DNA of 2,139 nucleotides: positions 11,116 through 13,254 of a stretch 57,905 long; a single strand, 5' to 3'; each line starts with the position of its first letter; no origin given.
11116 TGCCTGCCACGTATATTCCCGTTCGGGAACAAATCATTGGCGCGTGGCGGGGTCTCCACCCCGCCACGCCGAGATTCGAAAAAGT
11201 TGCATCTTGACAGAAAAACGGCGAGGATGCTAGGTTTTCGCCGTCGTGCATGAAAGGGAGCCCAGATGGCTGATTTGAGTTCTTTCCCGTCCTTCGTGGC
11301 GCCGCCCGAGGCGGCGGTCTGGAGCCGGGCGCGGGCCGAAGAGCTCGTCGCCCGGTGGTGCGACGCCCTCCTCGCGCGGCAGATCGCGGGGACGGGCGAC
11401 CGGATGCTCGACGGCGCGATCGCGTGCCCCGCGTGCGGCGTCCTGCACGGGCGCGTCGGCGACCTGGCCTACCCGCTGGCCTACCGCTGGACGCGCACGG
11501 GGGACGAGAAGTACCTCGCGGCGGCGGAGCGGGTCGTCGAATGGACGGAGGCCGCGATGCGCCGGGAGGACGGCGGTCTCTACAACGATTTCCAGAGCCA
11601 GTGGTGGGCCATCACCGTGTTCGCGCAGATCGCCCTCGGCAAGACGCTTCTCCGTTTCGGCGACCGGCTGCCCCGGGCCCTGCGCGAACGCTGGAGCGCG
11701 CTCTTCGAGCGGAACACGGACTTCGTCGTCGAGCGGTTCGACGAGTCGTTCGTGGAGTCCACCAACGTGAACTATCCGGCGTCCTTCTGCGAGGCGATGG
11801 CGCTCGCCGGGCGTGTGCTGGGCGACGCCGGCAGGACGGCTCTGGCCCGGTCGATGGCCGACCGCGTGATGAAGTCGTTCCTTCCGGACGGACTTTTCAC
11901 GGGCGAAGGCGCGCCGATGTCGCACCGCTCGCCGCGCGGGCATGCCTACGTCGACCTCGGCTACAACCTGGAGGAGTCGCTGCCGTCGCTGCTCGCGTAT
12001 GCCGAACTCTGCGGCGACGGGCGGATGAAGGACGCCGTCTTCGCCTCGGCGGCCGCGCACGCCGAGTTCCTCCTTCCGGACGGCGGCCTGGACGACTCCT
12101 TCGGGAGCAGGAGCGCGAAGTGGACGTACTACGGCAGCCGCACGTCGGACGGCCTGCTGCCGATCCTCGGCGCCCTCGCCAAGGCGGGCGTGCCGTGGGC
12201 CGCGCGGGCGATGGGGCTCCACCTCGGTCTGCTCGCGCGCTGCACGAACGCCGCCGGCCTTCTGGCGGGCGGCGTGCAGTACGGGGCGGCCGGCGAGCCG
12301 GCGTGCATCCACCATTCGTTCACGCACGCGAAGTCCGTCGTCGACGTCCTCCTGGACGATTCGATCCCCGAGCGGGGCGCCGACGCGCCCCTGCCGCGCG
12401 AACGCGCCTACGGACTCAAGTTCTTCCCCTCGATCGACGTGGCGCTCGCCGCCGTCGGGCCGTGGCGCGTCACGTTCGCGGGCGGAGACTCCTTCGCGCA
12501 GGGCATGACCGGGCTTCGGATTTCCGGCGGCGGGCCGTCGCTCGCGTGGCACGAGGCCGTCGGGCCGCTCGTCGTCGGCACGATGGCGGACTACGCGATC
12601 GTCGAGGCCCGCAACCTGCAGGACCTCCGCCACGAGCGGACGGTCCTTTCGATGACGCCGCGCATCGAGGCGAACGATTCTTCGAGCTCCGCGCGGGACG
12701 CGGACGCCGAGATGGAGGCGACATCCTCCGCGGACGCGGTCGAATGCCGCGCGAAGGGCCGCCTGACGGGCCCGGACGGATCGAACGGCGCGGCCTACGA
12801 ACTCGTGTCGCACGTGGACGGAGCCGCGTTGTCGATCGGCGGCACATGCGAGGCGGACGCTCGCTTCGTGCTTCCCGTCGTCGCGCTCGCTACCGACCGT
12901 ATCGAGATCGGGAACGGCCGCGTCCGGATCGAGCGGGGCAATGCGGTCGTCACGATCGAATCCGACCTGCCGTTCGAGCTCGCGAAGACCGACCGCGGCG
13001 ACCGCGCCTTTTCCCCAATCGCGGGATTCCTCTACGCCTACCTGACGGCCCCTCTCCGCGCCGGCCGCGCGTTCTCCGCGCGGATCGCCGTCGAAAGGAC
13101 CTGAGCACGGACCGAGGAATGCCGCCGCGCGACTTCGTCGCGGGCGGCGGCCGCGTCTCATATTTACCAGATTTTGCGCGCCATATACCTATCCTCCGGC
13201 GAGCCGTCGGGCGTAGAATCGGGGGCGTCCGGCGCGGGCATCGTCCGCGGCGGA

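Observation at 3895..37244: Two unassigned protein modules amplified to 12 and 13 copies across five neighbouring genes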

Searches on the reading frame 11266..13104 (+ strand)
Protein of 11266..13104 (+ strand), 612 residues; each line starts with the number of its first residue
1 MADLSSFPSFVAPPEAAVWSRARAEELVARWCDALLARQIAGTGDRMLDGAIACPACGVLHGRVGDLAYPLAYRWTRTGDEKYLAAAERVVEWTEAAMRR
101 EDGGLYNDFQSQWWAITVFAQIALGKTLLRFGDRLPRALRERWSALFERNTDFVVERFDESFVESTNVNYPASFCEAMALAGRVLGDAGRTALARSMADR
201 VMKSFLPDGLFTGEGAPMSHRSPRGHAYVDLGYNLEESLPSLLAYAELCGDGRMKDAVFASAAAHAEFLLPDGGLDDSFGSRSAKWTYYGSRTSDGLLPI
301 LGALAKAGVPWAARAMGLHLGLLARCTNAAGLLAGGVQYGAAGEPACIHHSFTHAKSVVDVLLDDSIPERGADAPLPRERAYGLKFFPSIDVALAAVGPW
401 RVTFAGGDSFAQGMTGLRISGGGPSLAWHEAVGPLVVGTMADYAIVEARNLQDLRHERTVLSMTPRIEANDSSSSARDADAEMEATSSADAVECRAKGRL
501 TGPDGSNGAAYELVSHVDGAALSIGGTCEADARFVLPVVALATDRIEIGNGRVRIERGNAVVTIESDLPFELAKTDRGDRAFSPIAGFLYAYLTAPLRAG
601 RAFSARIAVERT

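Call 24: search_protein_families(library=pfam, proteins=[window:11266-13104:+], max_evalue=0.001)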
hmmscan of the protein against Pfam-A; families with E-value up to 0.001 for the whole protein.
window:11266-13104:+ (612 aa): 0 families

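Call 72: search_protein_families(library=pfam, proteins=[window:11266-13104:+], max_evalue=0.1)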
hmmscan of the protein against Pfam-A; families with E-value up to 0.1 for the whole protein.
window:11266-13104:+ (612 aa): 1 family
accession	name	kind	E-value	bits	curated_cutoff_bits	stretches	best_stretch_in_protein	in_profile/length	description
PF06662.19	C5-epim_C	-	0.079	12.9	23.3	0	75-114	42-80/188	D-glucuronyl C5-epimerase C-terminus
